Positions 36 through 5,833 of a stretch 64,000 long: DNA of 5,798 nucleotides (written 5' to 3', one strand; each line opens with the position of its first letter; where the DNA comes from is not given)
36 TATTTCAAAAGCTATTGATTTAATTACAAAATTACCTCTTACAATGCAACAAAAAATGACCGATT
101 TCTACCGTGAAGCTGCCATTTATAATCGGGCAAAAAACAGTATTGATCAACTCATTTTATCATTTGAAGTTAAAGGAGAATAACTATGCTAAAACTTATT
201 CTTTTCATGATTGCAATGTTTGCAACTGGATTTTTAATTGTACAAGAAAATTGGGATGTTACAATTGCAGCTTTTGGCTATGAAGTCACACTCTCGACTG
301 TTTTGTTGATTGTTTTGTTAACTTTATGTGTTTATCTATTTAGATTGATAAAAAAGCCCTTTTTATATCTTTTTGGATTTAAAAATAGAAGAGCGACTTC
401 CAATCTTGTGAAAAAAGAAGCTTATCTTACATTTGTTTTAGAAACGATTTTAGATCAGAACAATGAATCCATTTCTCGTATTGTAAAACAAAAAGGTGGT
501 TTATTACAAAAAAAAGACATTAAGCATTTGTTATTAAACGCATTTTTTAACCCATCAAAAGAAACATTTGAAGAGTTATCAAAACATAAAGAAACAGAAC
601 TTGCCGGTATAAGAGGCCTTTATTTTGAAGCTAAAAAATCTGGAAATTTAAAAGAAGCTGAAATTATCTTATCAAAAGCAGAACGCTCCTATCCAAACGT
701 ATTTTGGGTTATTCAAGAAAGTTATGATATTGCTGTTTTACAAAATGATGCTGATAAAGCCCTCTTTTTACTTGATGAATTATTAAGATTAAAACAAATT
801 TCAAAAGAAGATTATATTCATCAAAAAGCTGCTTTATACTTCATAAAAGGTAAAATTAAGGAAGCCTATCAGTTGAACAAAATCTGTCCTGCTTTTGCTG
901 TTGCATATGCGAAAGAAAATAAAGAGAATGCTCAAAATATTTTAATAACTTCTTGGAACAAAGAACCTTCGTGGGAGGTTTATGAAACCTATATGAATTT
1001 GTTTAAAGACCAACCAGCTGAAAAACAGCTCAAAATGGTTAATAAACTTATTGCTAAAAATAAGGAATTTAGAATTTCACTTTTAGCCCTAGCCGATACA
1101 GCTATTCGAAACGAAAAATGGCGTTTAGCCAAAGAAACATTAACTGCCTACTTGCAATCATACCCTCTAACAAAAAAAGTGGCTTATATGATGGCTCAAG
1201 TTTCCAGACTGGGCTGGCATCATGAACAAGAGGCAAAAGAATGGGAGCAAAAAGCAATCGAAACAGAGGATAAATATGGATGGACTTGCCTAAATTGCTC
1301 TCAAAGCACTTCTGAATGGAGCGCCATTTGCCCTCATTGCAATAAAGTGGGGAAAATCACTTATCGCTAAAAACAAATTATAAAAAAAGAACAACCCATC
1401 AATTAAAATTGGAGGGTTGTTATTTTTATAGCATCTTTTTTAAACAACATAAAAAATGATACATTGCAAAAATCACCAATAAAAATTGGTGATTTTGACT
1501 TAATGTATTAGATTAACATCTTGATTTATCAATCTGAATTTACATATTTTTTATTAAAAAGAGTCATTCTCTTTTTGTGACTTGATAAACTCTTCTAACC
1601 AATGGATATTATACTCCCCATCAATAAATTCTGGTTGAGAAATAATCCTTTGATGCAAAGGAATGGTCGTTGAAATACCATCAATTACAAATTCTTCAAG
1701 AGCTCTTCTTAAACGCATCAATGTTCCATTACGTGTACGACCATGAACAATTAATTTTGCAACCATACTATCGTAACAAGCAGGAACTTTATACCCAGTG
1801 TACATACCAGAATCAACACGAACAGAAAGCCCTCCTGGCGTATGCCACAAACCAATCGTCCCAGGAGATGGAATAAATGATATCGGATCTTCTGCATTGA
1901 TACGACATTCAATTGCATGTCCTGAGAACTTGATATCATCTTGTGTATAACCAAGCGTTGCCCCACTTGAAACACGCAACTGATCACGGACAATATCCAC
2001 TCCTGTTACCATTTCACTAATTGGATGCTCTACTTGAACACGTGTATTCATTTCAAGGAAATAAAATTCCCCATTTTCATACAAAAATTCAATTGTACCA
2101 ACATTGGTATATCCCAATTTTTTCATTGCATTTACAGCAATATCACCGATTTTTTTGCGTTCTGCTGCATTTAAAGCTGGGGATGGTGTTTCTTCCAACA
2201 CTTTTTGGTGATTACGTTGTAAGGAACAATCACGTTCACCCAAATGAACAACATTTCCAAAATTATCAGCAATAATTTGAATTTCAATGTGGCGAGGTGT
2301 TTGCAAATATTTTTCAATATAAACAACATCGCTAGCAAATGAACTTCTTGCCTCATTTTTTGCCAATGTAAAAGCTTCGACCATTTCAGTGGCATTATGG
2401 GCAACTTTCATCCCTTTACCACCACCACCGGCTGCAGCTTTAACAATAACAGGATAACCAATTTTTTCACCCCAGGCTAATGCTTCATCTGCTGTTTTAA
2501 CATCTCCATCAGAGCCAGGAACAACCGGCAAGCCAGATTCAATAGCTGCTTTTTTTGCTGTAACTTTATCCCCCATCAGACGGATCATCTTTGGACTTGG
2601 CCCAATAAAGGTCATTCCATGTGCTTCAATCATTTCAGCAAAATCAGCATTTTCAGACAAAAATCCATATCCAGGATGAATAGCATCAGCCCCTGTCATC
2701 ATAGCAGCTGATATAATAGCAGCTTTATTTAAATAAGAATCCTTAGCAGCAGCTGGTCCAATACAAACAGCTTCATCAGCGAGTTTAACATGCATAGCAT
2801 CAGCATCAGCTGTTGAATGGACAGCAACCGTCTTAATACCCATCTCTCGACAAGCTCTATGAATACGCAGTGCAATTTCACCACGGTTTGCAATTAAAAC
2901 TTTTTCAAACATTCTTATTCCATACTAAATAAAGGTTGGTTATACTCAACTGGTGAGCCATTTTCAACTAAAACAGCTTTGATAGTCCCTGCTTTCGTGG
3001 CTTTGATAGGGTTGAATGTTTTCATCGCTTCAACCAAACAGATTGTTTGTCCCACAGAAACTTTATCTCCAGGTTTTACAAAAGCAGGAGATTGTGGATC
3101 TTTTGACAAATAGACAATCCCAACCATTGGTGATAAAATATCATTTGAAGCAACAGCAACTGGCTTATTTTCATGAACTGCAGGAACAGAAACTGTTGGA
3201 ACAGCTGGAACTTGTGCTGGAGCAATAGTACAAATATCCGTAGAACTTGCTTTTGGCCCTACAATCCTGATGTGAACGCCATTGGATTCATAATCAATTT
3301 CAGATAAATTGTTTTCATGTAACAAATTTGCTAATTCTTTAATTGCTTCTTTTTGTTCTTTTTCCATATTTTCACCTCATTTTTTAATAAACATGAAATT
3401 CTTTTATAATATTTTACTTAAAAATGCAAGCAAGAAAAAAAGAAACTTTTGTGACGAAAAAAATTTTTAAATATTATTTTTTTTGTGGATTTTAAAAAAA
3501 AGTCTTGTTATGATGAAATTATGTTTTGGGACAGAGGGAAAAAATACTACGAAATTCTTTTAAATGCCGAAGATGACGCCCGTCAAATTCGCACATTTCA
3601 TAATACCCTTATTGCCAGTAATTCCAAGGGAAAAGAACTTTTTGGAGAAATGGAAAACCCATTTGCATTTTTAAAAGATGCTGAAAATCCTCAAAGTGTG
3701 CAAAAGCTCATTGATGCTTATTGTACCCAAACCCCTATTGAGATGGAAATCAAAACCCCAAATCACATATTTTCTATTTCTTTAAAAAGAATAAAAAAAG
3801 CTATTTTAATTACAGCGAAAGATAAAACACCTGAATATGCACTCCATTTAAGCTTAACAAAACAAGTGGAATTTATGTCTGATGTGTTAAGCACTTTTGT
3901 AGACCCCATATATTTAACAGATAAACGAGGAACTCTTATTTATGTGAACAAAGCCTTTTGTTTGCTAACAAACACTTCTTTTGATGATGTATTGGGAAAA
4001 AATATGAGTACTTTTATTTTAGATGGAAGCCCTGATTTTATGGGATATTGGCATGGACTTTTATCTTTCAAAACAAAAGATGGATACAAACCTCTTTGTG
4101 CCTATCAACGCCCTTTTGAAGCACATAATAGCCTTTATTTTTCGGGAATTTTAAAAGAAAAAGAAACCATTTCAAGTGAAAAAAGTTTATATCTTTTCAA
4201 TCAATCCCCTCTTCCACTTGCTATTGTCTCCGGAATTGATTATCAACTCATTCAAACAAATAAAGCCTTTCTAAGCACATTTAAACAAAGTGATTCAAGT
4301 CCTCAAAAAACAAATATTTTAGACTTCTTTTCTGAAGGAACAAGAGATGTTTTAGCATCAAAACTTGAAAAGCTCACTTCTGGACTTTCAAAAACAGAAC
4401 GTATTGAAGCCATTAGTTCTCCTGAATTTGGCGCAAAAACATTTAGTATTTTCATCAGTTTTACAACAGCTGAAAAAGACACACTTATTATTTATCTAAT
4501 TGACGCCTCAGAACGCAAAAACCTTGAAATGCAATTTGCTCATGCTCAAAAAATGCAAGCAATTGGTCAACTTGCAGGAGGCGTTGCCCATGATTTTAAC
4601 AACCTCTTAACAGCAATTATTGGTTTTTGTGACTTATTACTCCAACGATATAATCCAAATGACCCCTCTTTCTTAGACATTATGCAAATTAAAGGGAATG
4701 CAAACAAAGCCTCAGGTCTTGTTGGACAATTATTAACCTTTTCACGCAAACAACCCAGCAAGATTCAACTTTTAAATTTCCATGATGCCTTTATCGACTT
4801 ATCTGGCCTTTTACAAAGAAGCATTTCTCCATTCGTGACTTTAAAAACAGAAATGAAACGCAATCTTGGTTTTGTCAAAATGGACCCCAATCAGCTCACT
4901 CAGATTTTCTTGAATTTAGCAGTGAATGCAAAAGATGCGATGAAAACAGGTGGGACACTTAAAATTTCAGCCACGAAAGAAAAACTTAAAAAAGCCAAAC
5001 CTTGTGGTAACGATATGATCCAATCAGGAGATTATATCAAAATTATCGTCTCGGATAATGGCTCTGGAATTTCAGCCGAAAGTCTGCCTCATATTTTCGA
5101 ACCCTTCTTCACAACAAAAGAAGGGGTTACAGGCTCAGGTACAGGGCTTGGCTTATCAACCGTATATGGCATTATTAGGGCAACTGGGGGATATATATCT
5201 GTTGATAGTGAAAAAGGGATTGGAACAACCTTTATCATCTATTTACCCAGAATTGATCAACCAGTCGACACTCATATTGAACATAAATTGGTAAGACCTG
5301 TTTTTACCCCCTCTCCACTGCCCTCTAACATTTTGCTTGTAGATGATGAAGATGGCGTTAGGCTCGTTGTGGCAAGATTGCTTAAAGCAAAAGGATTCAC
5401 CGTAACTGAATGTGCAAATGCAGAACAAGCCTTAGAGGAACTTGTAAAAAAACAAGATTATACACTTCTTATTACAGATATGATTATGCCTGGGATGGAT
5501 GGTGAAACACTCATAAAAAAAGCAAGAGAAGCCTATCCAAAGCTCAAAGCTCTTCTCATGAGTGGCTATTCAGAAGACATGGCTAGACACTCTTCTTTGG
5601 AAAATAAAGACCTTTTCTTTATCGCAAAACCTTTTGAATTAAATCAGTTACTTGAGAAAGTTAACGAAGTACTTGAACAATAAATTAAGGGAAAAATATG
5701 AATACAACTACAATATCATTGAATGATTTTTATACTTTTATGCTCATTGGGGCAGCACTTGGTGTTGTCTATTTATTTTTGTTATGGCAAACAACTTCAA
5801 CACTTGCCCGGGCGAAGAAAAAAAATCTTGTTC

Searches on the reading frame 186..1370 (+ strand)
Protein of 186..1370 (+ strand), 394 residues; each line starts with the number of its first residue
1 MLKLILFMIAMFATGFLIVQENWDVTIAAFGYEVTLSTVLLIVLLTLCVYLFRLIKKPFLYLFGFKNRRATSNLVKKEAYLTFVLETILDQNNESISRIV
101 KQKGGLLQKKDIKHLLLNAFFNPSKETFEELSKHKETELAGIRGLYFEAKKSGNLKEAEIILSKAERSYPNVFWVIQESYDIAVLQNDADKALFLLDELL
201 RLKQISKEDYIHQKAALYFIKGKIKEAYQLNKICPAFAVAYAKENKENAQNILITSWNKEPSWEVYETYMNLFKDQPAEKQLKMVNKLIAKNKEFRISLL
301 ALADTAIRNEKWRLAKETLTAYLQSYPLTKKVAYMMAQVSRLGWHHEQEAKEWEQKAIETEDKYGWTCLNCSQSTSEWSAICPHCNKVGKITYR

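Call 23: search_protein_families(library=pfam, proteins=[window:186-1370:+], max_evalue=0.00001)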
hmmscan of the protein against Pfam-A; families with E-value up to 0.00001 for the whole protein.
window:186-1370:+ (394 aa): 0 families

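Call 26: search_protein_families(library=pfam, proteins=[window:186-1370:+], max_evalue=0.1)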
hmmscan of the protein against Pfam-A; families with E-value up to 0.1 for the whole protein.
window:186-1370:+ (394 aa): 5 families
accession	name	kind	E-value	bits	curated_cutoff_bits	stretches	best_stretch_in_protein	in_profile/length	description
PF14559.12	TPR_19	-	0.00039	21.1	25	0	287-338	16-67/68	Tetratricopeptide repeat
PF12895.13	ANAPC3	-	0.00052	20.7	27.2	0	186-230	2-45/82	Anaphase-promoting complex, cyclosome, subunit 3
PF13428.12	TPR_14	-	0.00063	20.6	23.5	0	299-338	4-43/44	Tetratricopeptide repeat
PF13432.12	TPR_16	-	0.023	15.6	32.7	0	300-358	1-58/65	Tetratricopeptide repeat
PF13174.12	TPR_6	-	0.046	14.8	26.3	0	299-327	3-31/33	Tetratricopeptide repeat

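Call 79: find_encoding_contigs(protein=window:186-1370:+, flank=10000, max_places=1)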
Protein window:186-1370:+ (394 aa): no gene with exactly this product is on record in the collection.

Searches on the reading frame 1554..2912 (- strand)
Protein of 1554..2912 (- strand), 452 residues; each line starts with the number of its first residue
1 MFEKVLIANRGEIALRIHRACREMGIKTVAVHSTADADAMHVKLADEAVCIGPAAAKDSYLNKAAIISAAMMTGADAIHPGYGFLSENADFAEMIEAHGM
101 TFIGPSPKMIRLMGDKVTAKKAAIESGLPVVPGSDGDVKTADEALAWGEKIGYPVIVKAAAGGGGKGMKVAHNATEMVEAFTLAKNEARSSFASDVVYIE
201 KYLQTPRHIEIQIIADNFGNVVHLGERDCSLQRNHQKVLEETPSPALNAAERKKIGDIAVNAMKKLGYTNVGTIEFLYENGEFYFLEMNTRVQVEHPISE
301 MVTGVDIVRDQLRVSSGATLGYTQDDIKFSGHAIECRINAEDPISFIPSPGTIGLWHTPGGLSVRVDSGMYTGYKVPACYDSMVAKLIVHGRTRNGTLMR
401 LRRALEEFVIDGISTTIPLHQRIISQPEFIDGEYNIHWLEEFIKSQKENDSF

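Call 23: search_protein_families(library=pfam, proteins=[window:1554-2912:-], max_evalue=0.00001)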
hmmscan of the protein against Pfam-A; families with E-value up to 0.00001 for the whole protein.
window:1554-2912:- (452 aa): 5 families
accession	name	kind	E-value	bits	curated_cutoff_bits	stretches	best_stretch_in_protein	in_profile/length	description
PF02786.22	CPSase_L_D2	-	4.6e-76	255.5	19.8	1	115-321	1-209/211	Carbamoyl-phosphate synthase L chain, ATP binding domain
PF00289.28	Biotin_carb_N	-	5.9e-48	162.4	25.5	1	1-110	1-110/110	Biotin carboxylase, N-terminal domain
PF02785.25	Biotin_carb_C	-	3.9e-38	130.3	32.4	1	335-441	1-108/108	Biotin carboxylase C-terminal domain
PF02222.28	ATP-grasp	-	2.2e-13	50.7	27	1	138-292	16-163/179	ATP-grasp domain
PF07478.18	Dala_Dala_lig_C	-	2.7e-11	43.8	24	1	145-290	29-174/204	D-ala D-ala ligase C-terminus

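Call 80: find_encoding_contigs(protein=window:1554-2912:-, flank=10000, max_places=1)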
Protein window:1554-2912:- (452 aa): 7 contigs read that carry it; 1 place shown.
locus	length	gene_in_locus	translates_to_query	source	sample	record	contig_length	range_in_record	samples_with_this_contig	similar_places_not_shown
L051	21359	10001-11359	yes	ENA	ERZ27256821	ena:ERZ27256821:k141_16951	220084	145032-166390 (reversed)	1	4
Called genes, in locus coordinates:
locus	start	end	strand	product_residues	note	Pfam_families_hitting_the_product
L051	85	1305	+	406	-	PF07690:MFS_1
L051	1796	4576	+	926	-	PF03797:Autotransporter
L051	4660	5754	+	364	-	PF22458:RsmF-B_ferredox (faint), PF01189:Methyltr_RsmB-F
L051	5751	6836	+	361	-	PF00933:Glyco_hydro_3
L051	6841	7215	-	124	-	PF12966:AtpR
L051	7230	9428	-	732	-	PF00989:PAS (weak), PF08448:PAS_4 (faint), PF13188:PAS_8 (faint), PF13426:PAS_9 (weak), PF00512:HisKA, PF02518:HATPase_c, PF00072:Response_reg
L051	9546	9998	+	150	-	PF00364:Biotin_lipoyl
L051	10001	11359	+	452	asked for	PF00289:Biotin_carb_N, PF02222:ATP-grasp, PF02786:CPSase_L_D2, PF07478:Dala_Dala_lig_C, PF02785:Biotin_carb_C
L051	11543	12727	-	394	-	-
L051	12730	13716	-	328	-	-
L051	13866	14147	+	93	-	-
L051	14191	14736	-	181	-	PF02915:Rubrerythrin, PF23458:DUF7130 (faint), PF21349:RUBY_RBDX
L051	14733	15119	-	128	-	PF01475:FUR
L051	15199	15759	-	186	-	PF01928:CYTH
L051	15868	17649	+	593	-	PF00916:Sulfate_transp, PF01740:STAS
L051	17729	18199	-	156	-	PF00692:dUTPase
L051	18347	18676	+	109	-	PF02699:YajC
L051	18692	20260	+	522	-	PF07549:Sec_GG (weak), PF21760:SecD_1st, PF22599:SecDF_P1_head, PF02355:SecD_SecF_C, PF03176:MMPL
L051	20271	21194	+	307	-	PF07549:Sec_GG, PF02355:SecD_SecF_C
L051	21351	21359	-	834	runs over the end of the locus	PF00133:tRNA-synt_1, PF09334:tRNA-synt_1g, PF13603:tRNA-synt_1_2, PF00133:tRNA-synt_1 (weak), PF08264:Anticodon_1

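Call 81: find_encoding_contigs(protein=L051:20271-21194:+, flank=10000, max_places=1)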
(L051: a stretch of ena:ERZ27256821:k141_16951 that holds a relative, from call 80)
Protein L051:20271-21194:+ (307 aa): 8 contigs read that carry it; 1 place shown.
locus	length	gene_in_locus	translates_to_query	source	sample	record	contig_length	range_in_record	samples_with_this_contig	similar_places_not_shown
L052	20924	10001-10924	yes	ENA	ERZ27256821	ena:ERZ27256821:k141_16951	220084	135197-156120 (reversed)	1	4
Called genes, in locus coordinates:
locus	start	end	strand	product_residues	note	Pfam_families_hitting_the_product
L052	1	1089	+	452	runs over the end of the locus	PF00289:Biotin_carb_N, PF02222:ATP-grasp, PF02786:CPSase_L_D2, PF07478:Dala_Dala_lig_C, PF02785:Biotin_carb_C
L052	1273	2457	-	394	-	-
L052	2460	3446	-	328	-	-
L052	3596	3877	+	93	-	-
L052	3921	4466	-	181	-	PF02915:Rubrerythrin, PF23458:DUF7130 (faint), PF21349:RUBY_RBDX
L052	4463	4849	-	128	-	PF01475:FUR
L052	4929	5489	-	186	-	PF01928:CYTH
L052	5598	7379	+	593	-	PF00916:Sulfate_transp, PF01740:STAS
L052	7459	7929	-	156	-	PF00692:dUTPase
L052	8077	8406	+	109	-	PF02699:YajC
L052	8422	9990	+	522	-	PF07549:Sec_GG (weak), PF21760:SecD_1st, PF22599:SecDF_P1_head, PF02355:SecD_SecF_C, PF03176:MMPL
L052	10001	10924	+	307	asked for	PF07549:Sec_GG, PF02355:SecD_SecF_C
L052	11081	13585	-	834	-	PF00133:tRNA-synt_1, PF09334:tRNA-synt_1g, PF13603:tRNA-synt_1_2, PF00133:tRNA-synt_1 (weak), PF08264:Anticodon_1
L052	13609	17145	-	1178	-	PF01855:POR_N, PF17147:PFOR_II, PF01558:POR, PF10371:EKR, PF00037:Fer4, PF12837:Fer4_6, PF12838:Fer4_7, PF13237:Fer4_10, +7 more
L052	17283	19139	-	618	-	PF02518:HATPase_c, PF13589:HATPase_c_3, PF01119:DNA_mis_repair, PF08676:MutL_C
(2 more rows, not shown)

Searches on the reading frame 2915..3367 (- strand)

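Call 23: search_protein_families(library=pfam, proteins=[window:2915-3367:-], max_evalue=0.00001)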
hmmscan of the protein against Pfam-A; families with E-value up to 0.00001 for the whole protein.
window:2915-3367:- (150 aa): 1 family
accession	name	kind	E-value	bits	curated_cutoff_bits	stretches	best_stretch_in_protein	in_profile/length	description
PF00364.28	Biotin_lipoyl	-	2.6e-20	72.5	22.1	1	76-148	2-72/73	Biotin-requiring enzyme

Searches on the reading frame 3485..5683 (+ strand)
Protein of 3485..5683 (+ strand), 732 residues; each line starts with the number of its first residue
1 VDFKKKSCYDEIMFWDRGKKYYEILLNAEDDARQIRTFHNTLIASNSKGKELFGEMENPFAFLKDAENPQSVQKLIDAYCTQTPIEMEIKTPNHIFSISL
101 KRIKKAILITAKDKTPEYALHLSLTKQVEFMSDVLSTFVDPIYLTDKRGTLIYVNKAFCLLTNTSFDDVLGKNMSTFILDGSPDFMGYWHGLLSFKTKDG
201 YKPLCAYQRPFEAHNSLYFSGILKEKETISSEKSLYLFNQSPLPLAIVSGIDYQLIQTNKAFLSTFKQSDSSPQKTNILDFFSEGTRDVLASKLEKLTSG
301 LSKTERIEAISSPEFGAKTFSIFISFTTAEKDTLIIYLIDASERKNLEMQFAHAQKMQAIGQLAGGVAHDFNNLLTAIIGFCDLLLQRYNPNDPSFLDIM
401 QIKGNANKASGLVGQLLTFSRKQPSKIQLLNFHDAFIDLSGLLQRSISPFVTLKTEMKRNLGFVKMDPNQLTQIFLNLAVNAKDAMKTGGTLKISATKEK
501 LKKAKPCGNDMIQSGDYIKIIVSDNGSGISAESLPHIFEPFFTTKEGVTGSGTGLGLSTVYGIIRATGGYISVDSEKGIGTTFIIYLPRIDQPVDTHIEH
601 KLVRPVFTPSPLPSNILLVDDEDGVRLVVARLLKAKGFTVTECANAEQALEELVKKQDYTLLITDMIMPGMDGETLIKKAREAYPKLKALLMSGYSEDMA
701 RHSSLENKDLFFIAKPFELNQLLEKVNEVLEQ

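Call 78: search_protein_families(library=pfam, proteins=[window:3485-5683:+], max_evalue=0.00001)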
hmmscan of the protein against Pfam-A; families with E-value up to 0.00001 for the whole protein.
window:3485-5683:+ (732 aa): 7 families
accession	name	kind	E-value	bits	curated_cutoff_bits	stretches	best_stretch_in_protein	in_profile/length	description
PF02518.31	HATPase_c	-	3e-23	82.8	26.4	1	467-589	2-109/111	Histidine kinase-, DNA gyrase B-, and HSP90-like ATPase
PF00072.30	Response_reg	-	3.3e-20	72.8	30.2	1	616-726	1-110/111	Response regulator receiver domain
PF00512.31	HisKA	-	2.2e-08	34.5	26.9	1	361-423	3-64/66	His Kinase A (phospho-acceptor) domain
PF13426.13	PAS_9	-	5.8e-08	33.4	27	1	140-183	2-41/103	PAS domain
PF13188.13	PAS_8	-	1.1e-07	31.9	21.8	0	133-184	5-53/65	PAS domain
PF00989.32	PAS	-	8e-07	29.5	22.6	0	130-179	2-51/113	PAS fold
PF08448.16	PAS_4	-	7e-06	26.7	23.1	0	138-180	4-46/110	PAS fold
